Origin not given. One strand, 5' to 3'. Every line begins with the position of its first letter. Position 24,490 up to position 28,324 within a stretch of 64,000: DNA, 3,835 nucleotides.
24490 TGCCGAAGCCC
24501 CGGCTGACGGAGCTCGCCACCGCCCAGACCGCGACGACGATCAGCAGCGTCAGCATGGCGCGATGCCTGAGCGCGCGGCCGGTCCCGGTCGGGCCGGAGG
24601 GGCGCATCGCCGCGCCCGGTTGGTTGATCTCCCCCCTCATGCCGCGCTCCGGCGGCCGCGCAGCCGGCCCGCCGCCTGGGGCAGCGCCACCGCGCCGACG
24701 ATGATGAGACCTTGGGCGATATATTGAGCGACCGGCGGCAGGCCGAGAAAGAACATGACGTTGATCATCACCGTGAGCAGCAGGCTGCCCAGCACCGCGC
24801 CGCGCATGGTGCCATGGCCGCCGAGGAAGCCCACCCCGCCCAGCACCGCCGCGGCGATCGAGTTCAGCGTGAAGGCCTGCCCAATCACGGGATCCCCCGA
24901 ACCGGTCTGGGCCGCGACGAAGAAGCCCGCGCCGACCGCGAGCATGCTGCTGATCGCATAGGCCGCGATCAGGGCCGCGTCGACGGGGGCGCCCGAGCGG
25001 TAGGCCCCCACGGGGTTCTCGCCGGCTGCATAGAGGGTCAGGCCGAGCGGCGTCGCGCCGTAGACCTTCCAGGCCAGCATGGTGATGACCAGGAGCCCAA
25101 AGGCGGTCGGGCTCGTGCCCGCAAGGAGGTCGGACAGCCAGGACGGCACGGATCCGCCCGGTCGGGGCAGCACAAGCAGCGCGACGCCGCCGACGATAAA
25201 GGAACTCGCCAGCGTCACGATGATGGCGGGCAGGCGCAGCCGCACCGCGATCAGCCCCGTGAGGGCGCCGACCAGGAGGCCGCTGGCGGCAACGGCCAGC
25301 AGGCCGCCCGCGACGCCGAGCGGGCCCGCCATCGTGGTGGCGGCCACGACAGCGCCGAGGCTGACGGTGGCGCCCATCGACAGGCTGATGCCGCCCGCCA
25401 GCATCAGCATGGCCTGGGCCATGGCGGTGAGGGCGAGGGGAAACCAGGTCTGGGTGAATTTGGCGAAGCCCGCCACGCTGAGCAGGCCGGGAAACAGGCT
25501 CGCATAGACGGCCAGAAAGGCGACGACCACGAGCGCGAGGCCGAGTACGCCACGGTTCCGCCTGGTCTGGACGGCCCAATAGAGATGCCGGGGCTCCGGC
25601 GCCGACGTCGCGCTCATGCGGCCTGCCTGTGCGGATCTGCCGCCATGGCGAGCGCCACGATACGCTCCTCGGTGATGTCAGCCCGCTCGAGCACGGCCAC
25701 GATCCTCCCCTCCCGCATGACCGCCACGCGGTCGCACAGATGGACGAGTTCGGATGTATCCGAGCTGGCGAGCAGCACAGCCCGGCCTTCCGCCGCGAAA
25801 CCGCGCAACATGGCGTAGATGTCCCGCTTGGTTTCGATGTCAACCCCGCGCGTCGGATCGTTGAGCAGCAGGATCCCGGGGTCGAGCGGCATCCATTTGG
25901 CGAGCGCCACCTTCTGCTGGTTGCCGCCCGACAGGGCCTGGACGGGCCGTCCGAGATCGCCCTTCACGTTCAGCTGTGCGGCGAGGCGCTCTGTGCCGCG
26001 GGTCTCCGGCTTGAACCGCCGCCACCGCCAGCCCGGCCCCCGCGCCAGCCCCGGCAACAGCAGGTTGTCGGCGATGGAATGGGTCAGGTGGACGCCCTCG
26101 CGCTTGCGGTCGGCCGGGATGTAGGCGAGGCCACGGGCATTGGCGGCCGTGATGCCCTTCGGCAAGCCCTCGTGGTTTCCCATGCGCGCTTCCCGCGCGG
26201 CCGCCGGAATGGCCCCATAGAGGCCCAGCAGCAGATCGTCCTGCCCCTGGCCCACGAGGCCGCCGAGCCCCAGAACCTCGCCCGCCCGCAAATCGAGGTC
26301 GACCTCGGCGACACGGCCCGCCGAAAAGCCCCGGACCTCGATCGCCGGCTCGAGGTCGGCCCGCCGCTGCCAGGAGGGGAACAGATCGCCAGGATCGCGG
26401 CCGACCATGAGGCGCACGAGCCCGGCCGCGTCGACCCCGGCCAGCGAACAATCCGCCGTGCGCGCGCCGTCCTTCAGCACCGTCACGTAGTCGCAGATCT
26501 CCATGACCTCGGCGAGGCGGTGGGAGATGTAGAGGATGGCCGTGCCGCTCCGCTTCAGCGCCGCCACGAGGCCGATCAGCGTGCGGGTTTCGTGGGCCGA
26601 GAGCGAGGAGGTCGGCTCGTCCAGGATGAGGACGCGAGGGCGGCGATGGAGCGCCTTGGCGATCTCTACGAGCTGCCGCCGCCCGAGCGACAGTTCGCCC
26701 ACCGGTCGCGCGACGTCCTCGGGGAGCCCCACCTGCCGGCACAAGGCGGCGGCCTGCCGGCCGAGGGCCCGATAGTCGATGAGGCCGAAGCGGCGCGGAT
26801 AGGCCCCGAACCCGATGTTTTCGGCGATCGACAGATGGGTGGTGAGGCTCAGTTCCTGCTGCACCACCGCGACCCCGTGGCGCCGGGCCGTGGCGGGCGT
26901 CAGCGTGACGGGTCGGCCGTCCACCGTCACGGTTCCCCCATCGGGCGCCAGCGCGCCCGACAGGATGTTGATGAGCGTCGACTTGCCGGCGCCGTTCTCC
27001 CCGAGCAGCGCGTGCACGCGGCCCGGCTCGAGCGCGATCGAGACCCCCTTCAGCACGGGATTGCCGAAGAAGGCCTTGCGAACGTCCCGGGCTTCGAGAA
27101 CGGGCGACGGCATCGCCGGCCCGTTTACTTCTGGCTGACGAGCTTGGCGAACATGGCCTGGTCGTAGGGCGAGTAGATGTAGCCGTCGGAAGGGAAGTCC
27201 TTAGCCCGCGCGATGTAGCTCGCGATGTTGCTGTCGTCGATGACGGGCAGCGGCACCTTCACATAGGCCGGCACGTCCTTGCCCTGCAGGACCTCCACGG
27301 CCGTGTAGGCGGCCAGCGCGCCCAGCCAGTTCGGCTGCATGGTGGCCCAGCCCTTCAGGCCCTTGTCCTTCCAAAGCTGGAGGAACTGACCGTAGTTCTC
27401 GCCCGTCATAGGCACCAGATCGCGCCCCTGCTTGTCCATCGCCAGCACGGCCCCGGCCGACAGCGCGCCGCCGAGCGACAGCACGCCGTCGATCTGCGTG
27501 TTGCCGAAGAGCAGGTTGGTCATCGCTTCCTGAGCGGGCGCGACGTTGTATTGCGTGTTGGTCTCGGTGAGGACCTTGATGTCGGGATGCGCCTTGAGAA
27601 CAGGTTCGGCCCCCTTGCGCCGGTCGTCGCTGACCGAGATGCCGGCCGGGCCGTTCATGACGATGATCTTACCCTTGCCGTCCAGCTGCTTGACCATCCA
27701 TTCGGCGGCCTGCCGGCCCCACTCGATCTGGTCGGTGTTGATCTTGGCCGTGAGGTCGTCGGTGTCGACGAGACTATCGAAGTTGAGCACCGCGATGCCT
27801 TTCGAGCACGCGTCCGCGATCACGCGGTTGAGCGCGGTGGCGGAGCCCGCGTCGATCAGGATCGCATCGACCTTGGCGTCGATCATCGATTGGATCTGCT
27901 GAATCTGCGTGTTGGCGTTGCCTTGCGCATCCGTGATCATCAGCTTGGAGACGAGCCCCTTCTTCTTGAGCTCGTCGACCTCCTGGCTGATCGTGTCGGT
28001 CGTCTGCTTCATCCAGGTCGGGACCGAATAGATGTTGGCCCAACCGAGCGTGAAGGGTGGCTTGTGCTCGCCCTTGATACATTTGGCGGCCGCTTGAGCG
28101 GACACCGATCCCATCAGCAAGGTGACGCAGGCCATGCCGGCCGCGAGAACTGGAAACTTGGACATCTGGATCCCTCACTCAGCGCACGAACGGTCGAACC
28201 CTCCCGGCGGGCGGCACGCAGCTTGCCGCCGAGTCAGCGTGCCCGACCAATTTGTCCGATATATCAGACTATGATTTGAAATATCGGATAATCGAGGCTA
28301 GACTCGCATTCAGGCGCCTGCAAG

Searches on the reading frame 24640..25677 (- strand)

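Call 80: search_protein_families(library=pfam, proteins=[window:24640-25677:-], max_evalue=0.0001)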
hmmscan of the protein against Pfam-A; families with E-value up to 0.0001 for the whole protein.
window:24640-25677:- (346 aa): 1 family
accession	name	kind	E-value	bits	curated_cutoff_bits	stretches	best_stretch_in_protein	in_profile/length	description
PF02653.21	BPD_transp_2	-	2.8e-24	86.1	26.8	1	78-329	9-268/269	Branched-chain amino acid transport system / permease component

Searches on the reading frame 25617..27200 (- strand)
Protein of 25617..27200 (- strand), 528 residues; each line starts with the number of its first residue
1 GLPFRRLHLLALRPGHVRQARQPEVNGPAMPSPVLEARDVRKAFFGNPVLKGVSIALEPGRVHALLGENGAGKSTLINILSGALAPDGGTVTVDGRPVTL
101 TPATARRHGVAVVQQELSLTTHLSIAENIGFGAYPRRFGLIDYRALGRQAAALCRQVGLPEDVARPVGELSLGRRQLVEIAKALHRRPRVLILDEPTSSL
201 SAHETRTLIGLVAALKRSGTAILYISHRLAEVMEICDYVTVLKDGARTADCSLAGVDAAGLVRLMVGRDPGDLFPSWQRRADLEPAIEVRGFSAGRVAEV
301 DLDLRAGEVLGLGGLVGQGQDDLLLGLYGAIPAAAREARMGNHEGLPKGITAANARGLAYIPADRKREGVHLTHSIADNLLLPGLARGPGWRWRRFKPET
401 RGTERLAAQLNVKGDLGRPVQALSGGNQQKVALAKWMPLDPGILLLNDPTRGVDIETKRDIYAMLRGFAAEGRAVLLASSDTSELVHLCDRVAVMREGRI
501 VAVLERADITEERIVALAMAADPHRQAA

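Call 81: search_protein_families(library=pfam, proteins=[window:25617-27200:-], max_evalue=0.0001)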
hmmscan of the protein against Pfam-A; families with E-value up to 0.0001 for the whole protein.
window:25617-27200:- (528 aa): 2 families
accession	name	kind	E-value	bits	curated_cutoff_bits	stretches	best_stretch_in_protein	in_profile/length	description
PF00005.33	ABC_tran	-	7.6e-46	156.6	25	2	50-198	1-137/137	ABC transporter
PF13304.12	AAA_21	-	7.2e-14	53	27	1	163-228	231-299/304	AAA domain, putative AbiEii toxin, Type IV TA system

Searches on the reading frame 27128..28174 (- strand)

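Call 81: search_protein_families(library=pfam, proteins=[window:27128-28174:-], max_evalue=0.0001)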
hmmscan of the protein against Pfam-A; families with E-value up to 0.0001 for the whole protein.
window:27128-28174:- (349 aa): 2 families
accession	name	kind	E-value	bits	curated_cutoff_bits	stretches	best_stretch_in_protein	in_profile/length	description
PF13407.12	Peripla_BP_4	-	1.3e-53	182.6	35.1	1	51-300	9-258/258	Periplasmic binding protein domain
PF00532.27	Peripla_BP_1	-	1.5e-10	41.5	22.2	1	73-256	31-211/281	Periplasmic binding proteins and sugar binding domain of LacI family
